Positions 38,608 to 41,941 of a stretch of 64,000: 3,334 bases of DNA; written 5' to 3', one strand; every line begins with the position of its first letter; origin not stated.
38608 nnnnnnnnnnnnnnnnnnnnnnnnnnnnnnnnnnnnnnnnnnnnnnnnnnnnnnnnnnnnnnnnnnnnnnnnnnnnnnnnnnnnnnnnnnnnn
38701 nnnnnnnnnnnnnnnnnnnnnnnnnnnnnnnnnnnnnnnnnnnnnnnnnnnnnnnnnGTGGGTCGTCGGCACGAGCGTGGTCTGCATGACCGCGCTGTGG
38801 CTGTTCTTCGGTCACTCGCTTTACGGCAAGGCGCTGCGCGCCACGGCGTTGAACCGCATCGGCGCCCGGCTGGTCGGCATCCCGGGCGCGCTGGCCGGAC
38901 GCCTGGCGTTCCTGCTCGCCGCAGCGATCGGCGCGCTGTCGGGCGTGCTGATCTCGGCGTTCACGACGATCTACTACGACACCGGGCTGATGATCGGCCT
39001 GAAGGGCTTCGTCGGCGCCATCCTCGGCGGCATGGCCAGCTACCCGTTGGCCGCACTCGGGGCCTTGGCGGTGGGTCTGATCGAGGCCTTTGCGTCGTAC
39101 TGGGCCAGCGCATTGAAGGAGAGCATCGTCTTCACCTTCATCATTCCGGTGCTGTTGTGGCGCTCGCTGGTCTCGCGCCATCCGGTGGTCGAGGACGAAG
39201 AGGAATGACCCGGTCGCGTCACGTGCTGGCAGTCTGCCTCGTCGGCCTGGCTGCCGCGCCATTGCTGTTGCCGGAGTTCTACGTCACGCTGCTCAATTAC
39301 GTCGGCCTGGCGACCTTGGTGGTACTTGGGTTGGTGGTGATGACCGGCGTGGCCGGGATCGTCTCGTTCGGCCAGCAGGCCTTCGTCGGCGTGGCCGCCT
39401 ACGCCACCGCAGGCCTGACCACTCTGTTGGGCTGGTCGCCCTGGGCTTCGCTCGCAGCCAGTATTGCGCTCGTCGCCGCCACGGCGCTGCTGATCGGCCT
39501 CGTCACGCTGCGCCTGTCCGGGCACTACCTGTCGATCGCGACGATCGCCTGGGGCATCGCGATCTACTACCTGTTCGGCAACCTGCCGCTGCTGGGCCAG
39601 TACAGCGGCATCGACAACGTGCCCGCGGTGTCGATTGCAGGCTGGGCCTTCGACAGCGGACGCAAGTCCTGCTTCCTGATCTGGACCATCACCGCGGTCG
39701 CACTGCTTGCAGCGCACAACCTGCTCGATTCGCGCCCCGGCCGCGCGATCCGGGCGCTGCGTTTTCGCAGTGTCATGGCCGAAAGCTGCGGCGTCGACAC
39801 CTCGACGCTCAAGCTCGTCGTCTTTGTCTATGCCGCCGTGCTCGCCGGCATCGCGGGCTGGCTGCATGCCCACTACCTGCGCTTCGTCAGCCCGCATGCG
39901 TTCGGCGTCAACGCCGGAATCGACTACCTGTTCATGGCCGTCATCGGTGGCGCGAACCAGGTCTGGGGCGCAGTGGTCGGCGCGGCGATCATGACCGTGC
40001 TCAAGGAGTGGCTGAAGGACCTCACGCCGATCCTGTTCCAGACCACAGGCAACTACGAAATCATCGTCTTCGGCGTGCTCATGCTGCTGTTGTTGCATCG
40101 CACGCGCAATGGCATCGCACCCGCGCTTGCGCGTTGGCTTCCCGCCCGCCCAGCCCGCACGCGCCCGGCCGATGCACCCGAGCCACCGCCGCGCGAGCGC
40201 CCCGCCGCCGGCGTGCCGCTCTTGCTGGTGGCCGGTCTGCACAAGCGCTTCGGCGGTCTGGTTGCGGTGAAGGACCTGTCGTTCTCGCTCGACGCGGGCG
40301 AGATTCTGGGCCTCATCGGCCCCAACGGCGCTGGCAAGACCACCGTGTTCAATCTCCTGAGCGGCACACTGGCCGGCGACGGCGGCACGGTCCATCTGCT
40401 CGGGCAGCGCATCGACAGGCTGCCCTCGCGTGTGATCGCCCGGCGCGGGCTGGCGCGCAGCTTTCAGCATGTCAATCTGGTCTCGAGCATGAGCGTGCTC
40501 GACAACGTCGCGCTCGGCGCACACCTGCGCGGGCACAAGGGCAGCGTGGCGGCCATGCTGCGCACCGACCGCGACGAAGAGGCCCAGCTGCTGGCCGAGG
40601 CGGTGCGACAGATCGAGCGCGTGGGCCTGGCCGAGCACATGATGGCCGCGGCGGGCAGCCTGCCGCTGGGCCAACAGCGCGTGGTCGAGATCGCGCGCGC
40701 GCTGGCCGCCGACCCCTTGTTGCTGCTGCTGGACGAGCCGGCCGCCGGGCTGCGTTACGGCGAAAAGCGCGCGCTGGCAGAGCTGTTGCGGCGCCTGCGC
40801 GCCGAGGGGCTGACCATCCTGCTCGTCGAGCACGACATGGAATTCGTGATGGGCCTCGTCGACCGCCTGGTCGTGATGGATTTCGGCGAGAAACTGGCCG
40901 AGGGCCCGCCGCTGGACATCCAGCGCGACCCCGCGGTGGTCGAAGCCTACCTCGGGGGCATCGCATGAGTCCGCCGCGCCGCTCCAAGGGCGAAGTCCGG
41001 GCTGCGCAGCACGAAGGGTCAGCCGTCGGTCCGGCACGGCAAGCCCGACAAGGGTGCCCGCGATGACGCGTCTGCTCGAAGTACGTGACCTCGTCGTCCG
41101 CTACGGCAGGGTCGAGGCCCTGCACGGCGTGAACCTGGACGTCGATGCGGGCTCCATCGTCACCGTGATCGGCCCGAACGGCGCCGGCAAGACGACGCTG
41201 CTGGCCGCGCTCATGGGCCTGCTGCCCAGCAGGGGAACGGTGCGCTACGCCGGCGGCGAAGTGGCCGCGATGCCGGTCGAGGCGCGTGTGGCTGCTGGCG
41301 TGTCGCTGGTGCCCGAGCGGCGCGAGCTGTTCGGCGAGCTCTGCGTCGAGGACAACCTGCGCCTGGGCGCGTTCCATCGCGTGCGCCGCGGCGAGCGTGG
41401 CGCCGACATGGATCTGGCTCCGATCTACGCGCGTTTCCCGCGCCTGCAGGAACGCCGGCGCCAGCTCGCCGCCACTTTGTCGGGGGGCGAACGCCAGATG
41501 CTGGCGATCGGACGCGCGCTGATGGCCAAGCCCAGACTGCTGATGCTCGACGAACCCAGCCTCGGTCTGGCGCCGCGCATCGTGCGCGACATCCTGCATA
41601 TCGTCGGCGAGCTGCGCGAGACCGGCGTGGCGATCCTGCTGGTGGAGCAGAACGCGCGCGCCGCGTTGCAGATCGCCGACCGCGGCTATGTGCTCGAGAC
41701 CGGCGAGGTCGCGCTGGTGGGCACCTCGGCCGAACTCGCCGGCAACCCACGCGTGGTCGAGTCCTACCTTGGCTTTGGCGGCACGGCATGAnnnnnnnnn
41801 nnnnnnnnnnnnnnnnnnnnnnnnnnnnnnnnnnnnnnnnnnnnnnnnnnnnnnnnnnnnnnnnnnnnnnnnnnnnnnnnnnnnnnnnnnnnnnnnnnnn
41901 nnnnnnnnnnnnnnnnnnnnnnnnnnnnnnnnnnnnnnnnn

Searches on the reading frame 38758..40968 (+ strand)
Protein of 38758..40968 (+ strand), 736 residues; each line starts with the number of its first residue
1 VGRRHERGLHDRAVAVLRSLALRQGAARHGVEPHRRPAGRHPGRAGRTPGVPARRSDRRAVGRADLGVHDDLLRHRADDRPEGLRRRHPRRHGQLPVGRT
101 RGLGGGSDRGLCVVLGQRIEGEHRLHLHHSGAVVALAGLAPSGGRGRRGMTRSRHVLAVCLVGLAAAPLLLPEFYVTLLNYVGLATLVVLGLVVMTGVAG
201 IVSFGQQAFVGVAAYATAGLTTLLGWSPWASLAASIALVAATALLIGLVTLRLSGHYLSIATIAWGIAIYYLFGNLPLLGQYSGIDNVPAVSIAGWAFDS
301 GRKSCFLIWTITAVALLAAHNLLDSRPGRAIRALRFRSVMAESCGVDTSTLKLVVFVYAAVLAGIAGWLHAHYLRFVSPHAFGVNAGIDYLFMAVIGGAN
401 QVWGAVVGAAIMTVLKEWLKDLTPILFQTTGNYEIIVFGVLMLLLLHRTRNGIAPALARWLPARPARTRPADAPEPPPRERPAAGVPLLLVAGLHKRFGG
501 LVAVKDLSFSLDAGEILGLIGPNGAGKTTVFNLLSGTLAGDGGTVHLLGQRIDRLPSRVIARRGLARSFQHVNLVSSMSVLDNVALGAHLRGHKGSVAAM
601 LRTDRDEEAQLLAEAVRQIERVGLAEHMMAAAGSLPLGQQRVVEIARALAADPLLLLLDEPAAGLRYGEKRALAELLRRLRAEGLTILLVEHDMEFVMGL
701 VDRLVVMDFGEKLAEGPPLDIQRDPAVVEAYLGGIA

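Call 10: search_protein_families(library=pfam, proteins=[window:38758-40968:+])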
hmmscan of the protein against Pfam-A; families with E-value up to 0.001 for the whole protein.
window:38758-40968:+ (736 aa): 4 families
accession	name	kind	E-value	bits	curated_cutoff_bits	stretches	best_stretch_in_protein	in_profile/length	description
PF02653.21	BPD_transp_2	-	2.3e-39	135.6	26.8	1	176-446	3-269/269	Branched-chain amino acid transport system / permease component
PF00005.33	ABC_tran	-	9.1e-28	98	25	1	504-662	1-136/137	ABC transporter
PF12399.14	BCA_ABC_TP_C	-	9.8e-10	38.3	25.5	1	711-734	1-24/27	Branched-chain amino acid ATP-binding cassette transporter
PF13304.12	AAA_21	-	4.9e-06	27.3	27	0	517-535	2-20/304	AAA domain, putative AbiEii toxin, Type IV TA system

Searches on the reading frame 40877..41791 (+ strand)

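Call 6: search_protein_families(library=pfam, proteins=[window:40877-41791:+])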
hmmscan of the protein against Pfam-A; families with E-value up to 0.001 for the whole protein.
window:40877-41791:+ (304 aa): 8 families
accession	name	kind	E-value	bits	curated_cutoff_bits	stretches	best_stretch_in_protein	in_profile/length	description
PF00005.33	ABC_tran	-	3.5e-27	96.1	25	1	82-228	1-136/137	ABC transporter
PF13304.12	AAA_21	-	5.5e-11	43.5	27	1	196-255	233-295/304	AAA domain, putative AbiEii toxin, Type IV TA system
PF13555.12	AAA_29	-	1.8e-05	24.8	27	1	83-124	13-54/61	P-loop containing region of AAA domain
PF13191.12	AAA_16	-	6.5e-05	23.9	32.6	1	79-189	9-104/167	AAA ATPase domain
PF13401.12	AAA_22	-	0.00015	22.6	27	1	92-255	5-120/130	AAA domain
PF19993.5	DO-GTPase2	-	0.00039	20.6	27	1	94-118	2-26/226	Double-GTPase 2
PF13476.12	AAA_23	-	0.00068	20.8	27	1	87-113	15-40/201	AAA domain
PF13514.12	AAA_27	-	0.00073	19.6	22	0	74-116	9-50/206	AAA domain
